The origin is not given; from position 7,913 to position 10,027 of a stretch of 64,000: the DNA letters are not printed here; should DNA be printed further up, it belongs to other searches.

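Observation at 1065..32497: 31-kb single-strand hydrolase cluster with its own importer and two ROK regulators: candidate uncharacterised catabolic system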

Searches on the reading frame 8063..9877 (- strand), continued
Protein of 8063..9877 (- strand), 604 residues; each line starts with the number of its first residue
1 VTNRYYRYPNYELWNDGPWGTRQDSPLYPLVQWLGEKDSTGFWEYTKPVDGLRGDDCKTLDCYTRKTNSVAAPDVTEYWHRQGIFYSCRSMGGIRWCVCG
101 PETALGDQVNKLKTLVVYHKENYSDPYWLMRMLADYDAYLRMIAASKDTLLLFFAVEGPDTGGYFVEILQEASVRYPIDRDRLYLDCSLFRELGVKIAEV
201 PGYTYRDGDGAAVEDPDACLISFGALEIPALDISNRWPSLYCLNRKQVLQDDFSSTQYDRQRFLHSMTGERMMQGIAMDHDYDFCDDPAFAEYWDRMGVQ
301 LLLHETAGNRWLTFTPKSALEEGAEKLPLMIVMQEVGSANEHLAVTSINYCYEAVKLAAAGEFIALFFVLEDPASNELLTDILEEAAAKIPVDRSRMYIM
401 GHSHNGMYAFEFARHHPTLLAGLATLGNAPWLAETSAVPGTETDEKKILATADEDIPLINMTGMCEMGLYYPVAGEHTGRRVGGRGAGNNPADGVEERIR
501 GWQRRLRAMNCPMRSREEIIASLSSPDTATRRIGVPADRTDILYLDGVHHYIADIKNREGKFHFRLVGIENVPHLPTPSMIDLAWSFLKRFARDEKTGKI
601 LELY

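Call 53: find_encoding_contigs(protein=P0067, flank=10000, max_places=1)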
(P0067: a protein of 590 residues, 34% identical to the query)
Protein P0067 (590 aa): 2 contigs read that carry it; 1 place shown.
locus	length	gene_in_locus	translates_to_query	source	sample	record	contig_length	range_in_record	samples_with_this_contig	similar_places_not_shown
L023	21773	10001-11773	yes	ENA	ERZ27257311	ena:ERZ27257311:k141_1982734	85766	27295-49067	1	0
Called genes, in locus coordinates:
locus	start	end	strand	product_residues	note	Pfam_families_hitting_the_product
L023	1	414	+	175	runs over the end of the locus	PF03830:PTSIIB_sorb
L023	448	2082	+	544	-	PF00496:SBP_bac_5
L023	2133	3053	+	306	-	PF19300:BPD_transp_1_N, PF00528:BPD_transp_1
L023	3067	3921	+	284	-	PF00528:BPD_transp_1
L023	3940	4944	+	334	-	PF00005:ABC_tran, PF13304:AAA_21, PF08352:oligo_HPY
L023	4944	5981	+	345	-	PF00005:ABC_tran, PF08352:oligo_HPY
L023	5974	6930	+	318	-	PF00753:Lactamase_B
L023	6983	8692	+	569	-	PF00753:Lactamase_B, PF23023:Anti-Pycsar_Apyc1 (faint), PF00753:Lactamase_B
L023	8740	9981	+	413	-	PF05977:MFS_3, PF00083:Sugar_tr (faint), PF07690:MFS_1, PF12832:MFS_1_like (weak), PF07690:MFS_1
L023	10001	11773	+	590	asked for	-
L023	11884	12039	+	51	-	PF00301:Rubredoxin, PF21349:RUBY_RBDX (faint)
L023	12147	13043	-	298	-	PF01557:FAA_hydrolase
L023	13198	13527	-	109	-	-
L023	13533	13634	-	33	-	-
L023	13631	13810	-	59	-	PF13151:DUF3990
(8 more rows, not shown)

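Call 54: find_encoding_contigs(protein=P0041, flank=10000, max_places=1)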
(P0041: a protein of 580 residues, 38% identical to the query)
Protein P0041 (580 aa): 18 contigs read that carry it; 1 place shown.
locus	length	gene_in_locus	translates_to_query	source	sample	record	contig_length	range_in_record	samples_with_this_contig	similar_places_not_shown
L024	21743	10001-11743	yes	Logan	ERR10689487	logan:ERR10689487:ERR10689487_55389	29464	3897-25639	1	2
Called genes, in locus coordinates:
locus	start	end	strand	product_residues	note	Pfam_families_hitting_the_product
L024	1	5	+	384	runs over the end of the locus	PF10282:Lactonase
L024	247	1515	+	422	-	PF07690:MFS_1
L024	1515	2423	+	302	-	PF04794:YdjC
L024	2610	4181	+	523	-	PF00496:SBP_bac_5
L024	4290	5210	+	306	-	PF19300:BPD_transp_1_N, PF00528:BPD_transp_1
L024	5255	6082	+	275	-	PF00528:BPD_transp_1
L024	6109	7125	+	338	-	PF00005:ABC_tran, PF13304:AAA_21, PF08352:oligo_HPY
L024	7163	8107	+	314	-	PF00005:ABC_tran, PF08352:oligo_HPY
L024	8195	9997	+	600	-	-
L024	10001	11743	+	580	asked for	-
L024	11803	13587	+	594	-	-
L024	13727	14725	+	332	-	PF00248:Aldo_ket_red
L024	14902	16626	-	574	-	PF00753:Lactamase_B, PF19583:ODP (faint), PF00753:Lactamase_B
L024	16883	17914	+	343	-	PF08240:ADH_N, PF16912:Glu_dehyd_C, PF00107:ADH_zinc_N, PF13602:ADH_zinc_N_2 (weak)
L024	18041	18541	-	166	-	-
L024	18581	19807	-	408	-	PF01047:MarR (weak), PF09339:HTH_IclR (faint), PF12802:MarR_2 (weak), PF13412:HTH_24 (weak), PF00480:ROK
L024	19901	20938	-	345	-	PF01408:GFO_IDH_MocA, PF02894:GFO_IDH_MocA_C, PF22725:GFO_IDH_MocA_C3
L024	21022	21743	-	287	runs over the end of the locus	PF01261:AP_endonuc_2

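Call 55: find_encoding_contigs(protein=P0043, flank=10000, max_places=1)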
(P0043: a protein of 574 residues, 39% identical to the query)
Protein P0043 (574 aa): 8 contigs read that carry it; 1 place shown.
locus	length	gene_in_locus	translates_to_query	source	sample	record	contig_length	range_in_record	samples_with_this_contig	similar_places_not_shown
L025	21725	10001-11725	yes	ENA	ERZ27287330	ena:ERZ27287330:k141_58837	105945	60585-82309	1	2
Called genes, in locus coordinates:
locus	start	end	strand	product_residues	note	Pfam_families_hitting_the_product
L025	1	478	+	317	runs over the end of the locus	PF00528:BPD_transp_1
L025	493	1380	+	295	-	PF00528:BPD_transp_1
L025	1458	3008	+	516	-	PF01547:SBP_bac_1, PF12010:DUF3502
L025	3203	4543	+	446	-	PF01554:MatE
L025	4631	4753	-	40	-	PF13333:rve_2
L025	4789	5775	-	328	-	PF01070:FMN_dh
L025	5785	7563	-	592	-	-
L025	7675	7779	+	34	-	-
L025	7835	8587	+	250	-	PF00392:GntR, PF07702:UTRA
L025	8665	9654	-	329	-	PF00753:Lactamase_B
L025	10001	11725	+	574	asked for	-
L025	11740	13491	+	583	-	-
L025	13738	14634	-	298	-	-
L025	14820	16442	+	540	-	PF00135:COesterase, PF20434:BD-FAE (faint), PF07859:Abhydrolase_3 (faint)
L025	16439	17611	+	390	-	PF10282:Lactonase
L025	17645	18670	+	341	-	PF08240:ADH_N, PF16912:Glu_dehyd_C (faint), PF00107:ADH_zinc_N, PF13602:ADH_zinc_N_2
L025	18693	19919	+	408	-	PF05977:MFS_3 (faint), PF07690:MFS_1, PF12832:MFS_1_like (weak), PF07690:MFS_1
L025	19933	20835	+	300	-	PF04794:YdjC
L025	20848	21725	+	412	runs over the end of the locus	-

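Call 62: search_protein_families(library=pfam, proteins=[L022:13565-14458:+, L025:13738-14634:-, L013:17545-18441:+, L004:2039-2941:-, L016:7751-8830:+, L024:18041-18541:-, L004:13552-14037:+], max_evalue=1)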
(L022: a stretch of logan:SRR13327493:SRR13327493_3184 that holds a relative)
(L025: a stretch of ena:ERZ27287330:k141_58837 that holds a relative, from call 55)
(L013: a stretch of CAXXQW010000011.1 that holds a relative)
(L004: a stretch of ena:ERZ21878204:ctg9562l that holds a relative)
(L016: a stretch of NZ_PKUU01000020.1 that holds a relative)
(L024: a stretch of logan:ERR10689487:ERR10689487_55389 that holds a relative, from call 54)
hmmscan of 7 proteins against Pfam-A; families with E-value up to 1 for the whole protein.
L022:13565-14458:+ (297 aa): 1 family
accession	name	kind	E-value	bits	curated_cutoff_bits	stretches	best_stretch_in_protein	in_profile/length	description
PF04744.17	Monooxygenase_B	-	0.18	11.4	22.7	1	137-167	257-287/380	Monooxygenase subunit B protein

L025:13738-14634:- (298 aa): 0 families

L013:17545-18441:+ (298 aa): 1 family
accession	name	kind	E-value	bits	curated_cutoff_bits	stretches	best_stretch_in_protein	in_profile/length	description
PF14524.12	Wzt_C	-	0.0035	17.8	30.4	1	64-116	85-137/143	Wzt C-terminal domain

L004:2039-2941:- (300 aa): 0 families

L016:7751-8830:+ (359 aa): 1 family
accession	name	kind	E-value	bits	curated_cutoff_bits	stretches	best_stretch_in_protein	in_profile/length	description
PF12199.13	efb-c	-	0.25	11.9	27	1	179-213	14-46/65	Extracellular fibrinogen binding protein C terminal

L024:18041-18541:- (166 aa): 2 families
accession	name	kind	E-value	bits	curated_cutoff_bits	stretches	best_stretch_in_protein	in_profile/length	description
PF14954.12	LIX1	-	0.046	13.5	27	1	110-134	183-207/249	Limb expression 1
PF19452.4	DUF5990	-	0.052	13.8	23.2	1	89-124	53-87/140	Family of unknown function (DUF5990)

L004:13552-14037:+ (161 aa): 1 family
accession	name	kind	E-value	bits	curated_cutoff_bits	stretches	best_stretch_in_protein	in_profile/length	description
PF10882.14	bPH_5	-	0.0007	20.1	22.5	1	65-130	18-82/100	Bacterial PH domain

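Call 69: search_solved_structures(query=A4, max_evalue=10, show_alignments=2)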
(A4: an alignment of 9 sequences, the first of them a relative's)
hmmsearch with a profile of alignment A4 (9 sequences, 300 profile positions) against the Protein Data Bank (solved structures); distinct sequences matched with E-value up to 10: 0.

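Call 75: search_dna_similar(query=window:8063-9877:-, collection=plasmids, mode=protein, max_evalue=1e-10, max_rows=15)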
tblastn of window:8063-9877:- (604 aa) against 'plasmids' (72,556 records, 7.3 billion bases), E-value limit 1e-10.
No match.
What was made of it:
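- Tried and rejected: No hit in plasmid records (call 75).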
